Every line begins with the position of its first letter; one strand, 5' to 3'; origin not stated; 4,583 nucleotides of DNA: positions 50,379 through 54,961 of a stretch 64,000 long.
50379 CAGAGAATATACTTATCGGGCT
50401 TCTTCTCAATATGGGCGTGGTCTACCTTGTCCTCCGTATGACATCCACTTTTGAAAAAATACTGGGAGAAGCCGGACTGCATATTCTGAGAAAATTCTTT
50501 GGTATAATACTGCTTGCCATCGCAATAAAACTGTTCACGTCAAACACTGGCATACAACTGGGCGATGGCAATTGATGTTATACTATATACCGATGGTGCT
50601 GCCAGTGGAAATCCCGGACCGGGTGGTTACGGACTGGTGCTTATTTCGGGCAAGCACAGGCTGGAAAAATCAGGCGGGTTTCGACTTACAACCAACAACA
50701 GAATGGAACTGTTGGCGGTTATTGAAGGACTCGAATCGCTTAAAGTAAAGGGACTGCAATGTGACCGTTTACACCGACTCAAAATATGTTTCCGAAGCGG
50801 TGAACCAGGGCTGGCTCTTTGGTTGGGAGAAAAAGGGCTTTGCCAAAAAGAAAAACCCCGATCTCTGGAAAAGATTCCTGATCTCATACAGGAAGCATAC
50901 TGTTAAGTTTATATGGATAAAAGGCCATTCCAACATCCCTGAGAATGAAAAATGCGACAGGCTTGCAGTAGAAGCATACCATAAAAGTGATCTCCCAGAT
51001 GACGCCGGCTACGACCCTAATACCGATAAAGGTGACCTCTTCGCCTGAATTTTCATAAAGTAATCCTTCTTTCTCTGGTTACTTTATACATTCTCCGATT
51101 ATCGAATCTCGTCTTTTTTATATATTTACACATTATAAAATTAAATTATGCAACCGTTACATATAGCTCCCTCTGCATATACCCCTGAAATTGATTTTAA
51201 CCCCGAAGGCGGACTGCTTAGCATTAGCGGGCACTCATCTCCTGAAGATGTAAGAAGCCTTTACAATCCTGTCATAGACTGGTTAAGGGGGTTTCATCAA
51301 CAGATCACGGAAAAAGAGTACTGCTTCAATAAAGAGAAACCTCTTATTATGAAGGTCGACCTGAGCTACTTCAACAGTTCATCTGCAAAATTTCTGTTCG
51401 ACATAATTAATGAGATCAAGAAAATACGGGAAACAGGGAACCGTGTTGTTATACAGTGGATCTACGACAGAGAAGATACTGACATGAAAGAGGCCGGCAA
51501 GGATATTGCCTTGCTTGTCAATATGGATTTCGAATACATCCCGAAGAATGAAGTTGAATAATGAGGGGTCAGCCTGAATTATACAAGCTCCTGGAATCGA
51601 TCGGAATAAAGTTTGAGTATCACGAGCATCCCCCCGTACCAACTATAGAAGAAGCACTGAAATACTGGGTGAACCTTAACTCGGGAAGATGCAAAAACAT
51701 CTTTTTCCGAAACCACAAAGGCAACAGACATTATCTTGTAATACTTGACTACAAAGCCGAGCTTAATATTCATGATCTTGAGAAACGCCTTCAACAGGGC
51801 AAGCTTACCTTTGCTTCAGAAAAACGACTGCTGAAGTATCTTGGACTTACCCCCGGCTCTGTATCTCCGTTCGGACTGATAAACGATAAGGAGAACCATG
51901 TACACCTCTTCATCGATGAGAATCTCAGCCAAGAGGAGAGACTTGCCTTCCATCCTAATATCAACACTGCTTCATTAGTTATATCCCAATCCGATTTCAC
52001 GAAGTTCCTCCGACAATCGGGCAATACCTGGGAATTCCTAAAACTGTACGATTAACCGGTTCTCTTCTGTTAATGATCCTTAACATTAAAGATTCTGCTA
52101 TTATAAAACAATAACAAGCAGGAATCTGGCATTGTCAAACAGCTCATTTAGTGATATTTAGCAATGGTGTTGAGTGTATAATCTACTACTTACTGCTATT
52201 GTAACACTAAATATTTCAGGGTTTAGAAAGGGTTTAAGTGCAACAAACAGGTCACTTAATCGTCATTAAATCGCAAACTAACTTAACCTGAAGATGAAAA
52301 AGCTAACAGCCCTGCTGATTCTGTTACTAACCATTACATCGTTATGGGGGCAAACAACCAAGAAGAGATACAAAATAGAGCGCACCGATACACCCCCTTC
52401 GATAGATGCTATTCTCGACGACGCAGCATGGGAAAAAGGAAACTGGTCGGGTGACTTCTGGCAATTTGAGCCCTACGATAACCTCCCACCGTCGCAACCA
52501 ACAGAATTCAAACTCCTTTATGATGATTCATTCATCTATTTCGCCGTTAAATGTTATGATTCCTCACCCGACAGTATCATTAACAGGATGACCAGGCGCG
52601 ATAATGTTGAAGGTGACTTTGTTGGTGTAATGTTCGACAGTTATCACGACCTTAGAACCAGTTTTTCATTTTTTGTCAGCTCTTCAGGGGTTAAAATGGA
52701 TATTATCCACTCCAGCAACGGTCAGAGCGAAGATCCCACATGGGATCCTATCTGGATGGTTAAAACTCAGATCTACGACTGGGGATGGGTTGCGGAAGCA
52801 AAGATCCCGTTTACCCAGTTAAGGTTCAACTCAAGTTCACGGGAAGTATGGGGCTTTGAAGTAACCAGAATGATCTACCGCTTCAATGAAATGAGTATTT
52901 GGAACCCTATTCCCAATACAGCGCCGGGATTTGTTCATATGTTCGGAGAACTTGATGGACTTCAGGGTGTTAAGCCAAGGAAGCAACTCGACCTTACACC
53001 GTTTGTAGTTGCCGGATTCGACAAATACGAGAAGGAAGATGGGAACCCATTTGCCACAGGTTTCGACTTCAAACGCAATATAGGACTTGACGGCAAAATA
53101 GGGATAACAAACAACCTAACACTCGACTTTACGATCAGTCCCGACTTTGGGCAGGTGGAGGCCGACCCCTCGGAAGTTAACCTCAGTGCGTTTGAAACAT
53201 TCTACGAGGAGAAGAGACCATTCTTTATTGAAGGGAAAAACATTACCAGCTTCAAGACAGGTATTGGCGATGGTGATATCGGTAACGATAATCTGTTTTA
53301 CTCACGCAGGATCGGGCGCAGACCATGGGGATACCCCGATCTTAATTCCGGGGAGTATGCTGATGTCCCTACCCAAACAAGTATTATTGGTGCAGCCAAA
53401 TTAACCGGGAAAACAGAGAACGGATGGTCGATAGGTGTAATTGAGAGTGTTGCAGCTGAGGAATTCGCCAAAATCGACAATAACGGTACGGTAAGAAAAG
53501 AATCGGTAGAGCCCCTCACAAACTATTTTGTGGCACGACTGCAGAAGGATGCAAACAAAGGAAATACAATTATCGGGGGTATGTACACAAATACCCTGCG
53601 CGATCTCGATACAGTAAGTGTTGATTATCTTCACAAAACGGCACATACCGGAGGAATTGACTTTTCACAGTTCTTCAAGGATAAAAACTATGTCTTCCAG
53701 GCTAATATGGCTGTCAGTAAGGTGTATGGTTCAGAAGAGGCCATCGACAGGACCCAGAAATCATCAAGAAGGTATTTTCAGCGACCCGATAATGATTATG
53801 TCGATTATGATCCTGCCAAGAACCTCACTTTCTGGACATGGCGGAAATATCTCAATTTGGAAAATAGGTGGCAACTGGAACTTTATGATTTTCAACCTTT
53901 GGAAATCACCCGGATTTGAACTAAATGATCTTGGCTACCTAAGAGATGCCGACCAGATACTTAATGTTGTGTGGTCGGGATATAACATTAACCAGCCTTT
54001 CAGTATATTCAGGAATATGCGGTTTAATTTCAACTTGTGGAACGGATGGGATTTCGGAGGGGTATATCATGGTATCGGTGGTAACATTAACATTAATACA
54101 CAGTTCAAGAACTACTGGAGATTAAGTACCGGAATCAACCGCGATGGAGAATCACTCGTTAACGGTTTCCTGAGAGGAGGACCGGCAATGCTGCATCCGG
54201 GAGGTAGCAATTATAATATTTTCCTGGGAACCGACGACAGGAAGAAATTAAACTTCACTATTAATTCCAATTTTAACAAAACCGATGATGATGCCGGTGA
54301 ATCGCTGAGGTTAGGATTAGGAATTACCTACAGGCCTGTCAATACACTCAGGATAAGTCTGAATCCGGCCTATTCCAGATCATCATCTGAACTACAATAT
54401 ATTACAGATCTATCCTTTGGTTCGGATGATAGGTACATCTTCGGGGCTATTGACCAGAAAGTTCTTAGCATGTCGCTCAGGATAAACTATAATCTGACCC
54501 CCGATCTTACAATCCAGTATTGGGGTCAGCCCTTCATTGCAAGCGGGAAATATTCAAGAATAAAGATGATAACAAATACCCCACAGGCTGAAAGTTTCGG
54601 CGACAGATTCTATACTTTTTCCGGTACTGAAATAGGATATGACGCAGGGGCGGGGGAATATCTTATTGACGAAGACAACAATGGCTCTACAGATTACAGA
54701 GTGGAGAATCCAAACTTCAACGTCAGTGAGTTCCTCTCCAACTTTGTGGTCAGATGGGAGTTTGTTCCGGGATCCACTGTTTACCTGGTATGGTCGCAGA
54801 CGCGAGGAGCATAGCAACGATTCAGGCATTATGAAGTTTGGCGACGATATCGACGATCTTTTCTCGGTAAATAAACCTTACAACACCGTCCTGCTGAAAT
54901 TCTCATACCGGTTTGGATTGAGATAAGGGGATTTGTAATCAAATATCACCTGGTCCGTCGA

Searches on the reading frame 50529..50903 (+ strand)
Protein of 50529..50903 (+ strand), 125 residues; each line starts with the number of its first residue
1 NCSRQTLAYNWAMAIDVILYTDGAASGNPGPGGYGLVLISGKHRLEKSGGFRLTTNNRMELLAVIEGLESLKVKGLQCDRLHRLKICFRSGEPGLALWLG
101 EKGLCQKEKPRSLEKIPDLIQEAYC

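Call 18: search_protein_families(library=pfam, max_evalue=0.01, proteins=[window:50529-50903:+])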
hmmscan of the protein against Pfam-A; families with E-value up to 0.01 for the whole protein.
window:50529-50903:+ (125 aa): 1 family
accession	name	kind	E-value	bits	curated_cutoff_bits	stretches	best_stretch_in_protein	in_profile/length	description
PF00075.30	RNase_H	-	2.3e-13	50.9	25.8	1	16-71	3-57/141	RNase H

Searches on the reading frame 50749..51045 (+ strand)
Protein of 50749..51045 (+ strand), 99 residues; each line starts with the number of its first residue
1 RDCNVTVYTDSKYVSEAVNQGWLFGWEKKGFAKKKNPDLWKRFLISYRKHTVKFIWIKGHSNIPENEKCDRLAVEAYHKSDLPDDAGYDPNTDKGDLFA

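Call 18: search_protein_families(library=pfam, max_evalue=0.01, proteins=[window:50749-51045:+])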
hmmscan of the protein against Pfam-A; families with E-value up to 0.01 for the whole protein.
window:50749-51045:+ (99 aa): 1 family
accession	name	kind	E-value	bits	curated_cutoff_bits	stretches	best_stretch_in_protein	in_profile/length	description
PF00075.30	RNase_H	-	2.6e-19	70.2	25.8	1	2-76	59-139/141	RNase H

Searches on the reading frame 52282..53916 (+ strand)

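Call 18: search_protein_families(library=pfam, max_evalue=0.01, proteins=[window:52282-53916:+])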
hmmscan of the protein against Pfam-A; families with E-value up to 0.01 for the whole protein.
window:52282-53916:+ (545 aa): 2 families
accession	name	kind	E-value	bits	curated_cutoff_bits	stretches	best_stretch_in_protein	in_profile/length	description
PF19313.5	DUF5916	-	2.5e-46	159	22.6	1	235-486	4-233/572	Domain of unknown function (DUF5916)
PF06452.16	CBM9_1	-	3.8e-05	24.1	23.4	1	41-194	1-146/185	Carbohydrate family 9 binding domain-like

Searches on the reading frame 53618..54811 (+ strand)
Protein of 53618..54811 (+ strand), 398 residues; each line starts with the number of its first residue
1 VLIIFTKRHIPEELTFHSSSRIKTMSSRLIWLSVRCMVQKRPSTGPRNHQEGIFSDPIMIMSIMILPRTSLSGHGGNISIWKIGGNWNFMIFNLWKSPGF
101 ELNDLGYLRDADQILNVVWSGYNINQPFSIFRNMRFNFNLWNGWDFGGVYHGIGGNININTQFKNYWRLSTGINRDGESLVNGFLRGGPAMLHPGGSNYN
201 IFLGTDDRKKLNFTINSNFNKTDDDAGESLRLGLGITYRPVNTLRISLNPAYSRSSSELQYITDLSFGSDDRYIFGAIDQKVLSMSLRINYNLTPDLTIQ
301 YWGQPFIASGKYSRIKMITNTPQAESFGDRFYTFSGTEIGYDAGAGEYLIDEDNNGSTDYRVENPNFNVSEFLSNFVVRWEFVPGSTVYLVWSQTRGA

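Call 18: search_protein_families(library=pfam, max_evalue=0.01, proteins=[window:53618-54811:+])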
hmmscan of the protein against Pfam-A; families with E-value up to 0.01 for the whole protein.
window:53618-54811:+ (398 aa): 2 families
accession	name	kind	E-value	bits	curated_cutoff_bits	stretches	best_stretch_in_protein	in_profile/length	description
PF19313.5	DUF5916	-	4.9e-29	101.9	22.6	1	61-394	225-526/572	Domain of unknown function (DUF5916)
PF11854.14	MtrB_PioB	-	0.0038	16.3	23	1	217-299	509-585/635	Putative outer membrane beta-barrel porin, MtrB/PioB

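Call 45: find_homologous_proteins(query=window:53618-54811:+, max_evalue=1e-20)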
Query window:53618-54811:+ (398 aa): 362 proteins with E <= 1e-20 among 2058 candidates; the best 120 are listed.
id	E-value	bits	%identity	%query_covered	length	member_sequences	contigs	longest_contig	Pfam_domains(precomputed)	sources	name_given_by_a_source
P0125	2.2e-207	707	100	78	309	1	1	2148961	PF19313.6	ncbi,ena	-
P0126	1.4e-108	381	53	83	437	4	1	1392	PF19313.6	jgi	jgi:hypothetical protein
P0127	7.3e-108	379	52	83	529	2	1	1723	PF19313.6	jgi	jgi:hypothetical protein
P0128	3.8e-106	373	51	83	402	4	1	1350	PF19313.6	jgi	jgi:hypothetical protein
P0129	5.0e-106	373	53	83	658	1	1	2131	PF19313.6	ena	-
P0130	6.1e-106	373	51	82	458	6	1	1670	PF19313.6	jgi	jgi:hypothetical protein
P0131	1.8e-105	371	52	82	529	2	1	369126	PF19313.6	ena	-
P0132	2.0e-104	368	52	83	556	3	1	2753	PF19313.6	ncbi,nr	ncbi:MAG: hypothetical protein GY790_03945, partial [Bacteroidetes bacterium]|nr:hypothetical protei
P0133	8.9e-104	365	52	83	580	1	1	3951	PF19313.6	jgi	jgi:hypothetical protein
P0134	4.1e-103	363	51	83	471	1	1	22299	PF19313.6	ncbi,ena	-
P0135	1.9e-102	361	50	83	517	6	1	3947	PF19313.6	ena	-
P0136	2.2e-102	361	53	83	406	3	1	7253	PF19313.6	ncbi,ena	-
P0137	1.5e-100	355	49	83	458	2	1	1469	PF19313.6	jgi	jgi:hypothetical protein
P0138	2.2e-100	354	49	83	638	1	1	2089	PF19313.6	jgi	jgi:hypothetical protein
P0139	2.4e-100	354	49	83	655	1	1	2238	PF19313.6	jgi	jgi:hypothetical protein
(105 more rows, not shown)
